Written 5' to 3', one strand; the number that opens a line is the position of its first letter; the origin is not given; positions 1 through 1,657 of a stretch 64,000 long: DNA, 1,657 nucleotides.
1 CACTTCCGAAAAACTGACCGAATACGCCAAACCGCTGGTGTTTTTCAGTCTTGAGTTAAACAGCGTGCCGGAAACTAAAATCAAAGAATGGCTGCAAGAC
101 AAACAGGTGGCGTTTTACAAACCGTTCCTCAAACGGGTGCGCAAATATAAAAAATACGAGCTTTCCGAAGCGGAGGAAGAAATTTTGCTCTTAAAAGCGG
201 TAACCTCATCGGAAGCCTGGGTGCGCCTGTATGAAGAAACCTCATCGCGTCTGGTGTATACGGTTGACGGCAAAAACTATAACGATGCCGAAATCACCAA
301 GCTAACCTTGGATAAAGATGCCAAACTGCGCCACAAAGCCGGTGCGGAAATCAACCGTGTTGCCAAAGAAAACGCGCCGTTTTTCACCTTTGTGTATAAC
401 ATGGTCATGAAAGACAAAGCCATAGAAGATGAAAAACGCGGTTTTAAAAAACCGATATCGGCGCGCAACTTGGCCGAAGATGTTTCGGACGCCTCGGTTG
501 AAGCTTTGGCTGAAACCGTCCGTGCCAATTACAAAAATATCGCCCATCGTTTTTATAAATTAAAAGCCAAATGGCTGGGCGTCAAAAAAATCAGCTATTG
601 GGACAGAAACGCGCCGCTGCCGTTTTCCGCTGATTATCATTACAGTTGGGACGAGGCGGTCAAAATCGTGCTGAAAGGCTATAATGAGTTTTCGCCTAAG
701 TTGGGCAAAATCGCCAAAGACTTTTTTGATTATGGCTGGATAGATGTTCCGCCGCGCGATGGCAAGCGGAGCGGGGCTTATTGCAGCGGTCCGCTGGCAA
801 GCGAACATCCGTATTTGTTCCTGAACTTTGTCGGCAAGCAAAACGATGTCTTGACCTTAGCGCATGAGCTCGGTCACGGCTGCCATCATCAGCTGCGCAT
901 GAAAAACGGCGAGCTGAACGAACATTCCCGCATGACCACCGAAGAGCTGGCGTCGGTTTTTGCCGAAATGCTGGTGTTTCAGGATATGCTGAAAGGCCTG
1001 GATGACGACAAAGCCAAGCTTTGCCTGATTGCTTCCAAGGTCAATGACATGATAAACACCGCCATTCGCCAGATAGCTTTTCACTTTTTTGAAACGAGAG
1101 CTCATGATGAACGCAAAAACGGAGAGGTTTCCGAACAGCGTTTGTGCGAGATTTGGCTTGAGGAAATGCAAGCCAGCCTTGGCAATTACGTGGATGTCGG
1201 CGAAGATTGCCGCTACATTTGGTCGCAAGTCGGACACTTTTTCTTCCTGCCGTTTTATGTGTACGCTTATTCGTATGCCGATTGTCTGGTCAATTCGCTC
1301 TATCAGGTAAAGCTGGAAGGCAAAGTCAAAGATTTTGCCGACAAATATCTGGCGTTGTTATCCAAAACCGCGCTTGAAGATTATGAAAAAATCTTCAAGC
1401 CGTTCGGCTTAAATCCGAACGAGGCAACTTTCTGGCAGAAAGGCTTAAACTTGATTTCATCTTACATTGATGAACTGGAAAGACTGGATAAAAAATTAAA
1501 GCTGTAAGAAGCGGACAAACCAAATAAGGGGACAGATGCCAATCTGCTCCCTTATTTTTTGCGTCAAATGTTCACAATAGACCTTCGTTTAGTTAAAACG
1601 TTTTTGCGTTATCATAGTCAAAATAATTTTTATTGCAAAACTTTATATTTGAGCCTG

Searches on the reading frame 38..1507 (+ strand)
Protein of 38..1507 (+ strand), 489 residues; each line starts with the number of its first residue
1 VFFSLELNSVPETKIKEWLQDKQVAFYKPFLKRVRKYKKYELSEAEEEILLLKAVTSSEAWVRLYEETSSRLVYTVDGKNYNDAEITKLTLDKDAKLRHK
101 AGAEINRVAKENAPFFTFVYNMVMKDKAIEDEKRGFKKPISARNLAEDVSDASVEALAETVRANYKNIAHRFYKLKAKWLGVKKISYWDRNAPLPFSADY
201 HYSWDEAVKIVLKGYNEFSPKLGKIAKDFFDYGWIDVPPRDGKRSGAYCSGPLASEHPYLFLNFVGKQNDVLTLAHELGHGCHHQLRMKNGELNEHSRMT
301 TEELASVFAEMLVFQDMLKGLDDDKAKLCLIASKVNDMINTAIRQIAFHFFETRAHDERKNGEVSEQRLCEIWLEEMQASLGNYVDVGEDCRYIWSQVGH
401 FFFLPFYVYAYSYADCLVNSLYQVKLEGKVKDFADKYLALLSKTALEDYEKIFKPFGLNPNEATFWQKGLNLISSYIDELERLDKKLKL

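Call 51: search_protein_families(library=pfam, proteins=[window:38-1507:+], max_evalue=0.001)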
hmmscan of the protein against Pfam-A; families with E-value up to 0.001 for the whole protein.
window:38-1507:+ (489 aa): 2 families
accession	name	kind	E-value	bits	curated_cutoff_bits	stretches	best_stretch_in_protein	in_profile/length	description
PF01432.26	Peptidase_M3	-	7.4e-35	121.6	27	1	91-471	4-456/457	Peptidase family M3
PF08439.15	Peptidase_M3_N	-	5.3e-17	62.2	25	1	6-72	1-68/70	Oligopeptidase F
